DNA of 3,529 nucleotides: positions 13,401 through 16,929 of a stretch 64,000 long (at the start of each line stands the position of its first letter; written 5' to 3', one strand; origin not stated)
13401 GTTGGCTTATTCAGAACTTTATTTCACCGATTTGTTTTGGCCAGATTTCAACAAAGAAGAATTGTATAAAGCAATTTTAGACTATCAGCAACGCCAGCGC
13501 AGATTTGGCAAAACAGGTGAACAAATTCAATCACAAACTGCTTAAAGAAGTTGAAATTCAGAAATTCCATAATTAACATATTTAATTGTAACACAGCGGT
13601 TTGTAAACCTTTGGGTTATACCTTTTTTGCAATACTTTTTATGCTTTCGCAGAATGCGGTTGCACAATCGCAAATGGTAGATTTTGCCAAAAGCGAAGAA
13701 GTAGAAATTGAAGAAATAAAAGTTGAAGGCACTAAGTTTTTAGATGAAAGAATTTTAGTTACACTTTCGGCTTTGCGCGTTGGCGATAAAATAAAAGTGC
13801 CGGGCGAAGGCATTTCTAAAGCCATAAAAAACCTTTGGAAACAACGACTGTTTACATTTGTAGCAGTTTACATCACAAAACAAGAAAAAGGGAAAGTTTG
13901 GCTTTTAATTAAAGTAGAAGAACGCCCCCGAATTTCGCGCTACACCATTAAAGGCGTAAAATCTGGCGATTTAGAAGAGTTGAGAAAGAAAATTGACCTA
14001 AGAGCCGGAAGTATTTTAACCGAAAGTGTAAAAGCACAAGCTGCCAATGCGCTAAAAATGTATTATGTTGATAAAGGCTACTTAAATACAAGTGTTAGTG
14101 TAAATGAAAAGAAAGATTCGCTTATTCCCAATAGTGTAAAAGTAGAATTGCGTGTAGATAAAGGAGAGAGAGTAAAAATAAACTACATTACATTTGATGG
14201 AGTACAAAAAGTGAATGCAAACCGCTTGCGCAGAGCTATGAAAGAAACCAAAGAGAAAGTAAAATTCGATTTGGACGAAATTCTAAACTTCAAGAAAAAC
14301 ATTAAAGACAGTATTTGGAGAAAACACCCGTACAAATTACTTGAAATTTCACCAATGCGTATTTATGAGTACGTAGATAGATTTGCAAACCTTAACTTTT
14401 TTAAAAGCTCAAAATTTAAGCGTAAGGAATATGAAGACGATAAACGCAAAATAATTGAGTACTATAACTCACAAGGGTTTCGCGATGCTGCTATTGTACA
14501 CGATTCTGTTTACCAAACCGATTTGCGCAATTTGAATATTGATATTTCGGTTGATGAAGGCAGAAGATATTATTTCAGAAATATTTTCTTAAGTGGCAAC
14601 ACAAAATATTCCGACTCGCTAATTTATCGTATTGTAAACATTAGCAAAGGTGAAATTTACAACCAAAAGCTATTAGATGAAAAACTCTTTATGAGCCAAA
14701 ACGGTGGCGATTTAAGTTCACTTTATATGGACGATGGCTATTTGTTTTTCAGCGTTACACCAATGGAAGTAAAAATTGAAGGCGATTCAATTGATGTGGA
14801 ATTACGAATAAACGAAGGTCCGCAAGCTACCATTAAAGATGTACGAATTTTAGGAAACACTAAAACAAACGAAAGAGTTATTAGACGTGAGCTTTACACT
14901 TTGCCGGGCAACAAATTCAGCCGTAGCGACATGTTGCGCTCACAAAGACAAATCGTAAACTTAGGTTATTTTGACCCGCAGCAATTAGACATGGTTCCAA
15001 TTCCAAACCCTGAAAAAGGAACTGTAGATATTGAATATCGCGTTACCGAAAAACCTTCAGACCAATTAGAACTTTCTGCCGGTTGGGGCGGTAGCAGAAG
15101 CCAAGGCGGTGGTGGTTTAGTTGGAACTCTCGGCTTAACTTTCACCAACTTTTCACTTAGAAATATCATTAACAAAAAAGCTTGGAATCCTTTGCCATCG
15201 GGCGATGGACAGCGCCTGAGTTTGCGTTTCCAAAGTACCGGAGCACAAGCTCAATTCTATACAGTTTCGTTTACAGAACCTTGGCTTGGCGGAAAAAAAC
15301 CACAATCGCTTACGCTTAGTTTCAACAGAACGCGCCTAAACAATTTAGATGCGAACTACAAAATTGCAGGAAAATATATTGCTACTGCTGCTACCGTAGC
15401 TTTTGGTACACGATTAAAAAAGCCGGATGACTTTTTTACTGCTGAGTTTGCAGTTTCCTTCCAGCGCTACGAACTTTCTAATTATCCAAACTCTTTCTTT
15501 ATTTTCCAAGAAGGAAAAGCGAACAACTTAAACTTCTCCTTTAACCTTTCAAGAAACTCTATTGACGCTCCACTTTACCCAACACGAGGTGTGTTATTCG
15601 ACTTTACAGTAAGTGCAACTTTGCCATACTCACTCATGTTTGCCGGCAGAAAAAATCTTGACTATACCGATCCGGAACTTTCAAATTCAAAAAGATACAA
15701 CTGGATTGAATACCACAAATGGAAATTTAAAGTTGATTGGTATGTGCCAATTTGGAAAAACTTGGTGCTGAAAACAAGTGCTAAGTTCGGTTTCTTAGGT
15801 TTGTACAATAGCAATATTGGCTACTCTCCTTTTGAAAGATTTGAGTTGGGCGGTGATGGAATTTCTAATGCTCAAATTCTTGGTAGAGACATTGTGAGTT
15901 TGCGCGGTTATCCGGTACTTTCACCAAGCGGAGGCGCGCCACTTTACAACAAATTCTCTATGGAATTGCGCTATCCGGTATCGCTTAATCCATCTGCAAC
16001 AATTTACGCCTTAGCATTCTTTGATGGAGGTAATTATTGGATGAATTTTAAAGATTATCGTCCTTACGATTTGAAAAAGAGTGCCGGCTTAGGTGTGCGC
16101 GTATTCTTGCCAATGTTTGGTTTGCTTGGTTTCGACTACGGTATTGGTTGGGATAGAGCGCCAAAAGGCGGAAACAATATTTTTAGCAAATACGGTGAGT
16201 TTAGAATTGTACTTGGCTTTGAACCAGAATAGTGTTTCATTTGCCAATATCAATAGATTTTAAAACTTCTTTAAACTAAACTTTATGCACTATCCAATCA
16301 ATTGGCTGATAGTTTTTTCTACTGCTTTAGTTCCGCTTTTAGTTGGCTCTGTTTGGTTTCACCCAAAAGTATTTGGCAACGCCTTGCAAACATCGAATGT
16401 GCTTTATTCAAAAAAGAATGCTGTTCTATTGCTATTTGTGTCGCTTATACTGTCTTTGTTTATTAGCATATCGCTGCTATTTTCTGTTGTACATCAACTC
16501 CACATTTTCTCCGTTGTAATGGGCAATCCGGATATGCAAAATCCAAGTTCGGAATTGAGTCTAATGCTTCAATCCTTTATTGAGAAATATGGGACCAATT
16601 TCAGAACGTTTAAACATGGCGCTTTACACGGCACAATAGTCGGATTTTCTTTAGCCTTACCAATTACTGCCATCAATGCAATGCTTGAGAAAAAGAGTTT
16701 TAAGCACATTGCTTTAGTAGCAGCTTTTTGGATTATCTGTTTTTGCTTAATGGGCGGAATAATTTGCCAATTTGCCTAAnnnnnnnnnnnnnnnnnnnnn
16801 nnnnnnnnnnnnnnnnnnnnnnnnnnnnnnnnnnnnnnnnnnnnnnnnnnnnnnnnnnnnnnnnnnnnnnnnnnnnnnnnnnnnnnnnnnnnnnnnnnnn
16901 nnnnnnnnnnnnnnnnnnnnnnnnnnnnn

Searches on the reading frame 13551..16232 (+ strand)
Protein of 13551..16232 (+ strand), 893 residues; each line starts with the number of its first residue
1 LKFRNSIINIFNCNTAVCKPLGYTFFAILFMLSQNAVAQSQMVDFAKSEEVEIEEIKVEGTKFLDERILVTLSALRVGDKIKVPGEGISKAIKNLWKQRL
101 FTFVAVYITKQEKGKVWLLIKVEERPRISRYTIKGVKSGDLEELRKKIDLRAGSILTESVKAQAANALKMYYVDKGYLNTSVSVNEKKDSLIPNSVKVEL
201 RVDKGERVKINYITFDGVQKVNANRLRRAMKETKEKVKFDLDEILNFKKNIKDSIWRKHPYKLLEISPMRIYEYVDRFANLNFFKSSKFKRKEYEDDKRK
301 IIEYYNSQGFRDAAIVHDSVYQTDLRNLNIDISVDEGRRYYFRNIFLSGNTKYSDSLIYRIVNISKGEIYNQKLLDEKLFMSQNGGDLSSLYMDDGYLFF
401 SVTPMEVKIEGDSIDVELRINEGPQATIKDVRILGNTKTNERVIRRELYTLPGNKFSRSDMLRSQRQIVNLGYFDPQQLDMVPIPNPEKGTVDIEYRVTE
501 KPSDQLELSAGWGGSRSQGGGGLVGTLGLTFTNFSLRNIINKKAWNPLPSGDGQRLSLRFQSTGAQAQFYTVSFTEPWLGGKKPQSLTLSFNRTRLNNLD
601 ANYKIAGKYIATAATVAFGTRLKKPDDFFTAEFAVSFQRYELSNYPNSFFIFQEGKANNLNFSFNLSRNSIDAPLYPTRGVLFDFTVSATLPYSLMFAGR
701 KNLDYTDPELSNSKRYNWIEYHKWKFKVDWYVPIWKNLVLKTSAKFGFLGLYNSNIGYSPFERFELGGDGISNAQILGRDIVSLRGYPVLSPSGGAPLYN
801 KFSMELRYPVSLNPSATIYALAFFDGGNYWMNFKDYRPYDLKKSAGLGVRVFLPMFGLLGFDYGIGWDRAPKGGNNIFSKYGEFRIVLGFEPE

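Call 7: search_protein_families(library=pfam, proteins=[window:13551-16232:+])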
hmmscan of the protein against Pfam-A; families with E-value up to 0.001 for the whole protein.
window:13551-16232:+ (893 aa): 3 families
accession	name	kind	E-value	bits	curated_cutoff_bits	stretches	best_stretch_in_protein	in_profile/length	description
PF07244.20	POTRA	-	1.6e-43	147.7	21.3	4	427-501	2-79/79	Surface antigen variable number repeat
PF01103.29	Omp85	-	1.2e-26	94.5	24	1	551-872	4-311/325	Omp85 superfamily domain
PF08479.16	POTRA_2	-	5.2e-06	26.6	24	0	128-187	3-62/76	POTRA domain, ShlB-type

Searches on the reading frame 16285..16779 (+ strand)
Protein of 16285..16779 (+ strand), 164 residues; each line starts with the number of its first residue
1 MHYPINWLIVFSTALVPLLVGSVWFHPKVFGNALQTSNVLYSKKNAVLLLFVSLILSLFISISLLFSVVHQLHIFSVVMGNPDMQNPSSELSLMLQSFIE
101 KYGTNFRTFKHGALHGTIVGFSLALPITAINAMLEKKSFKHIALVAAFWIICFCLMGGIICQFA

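Call 7: search_protein_families(library=pfam, proteins=[window:16285-16779:+])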
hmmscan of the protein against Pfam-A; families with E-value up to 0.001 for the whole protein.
window:16285-16779:+ (164 aa): 1 family
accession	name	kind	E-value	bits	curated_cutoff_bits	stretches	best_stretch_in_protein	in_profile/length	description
PF08570.15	DUF1761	-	9.4e-17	61.9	31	1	10-161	3-123/123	Protein of unknown function (DUF1761)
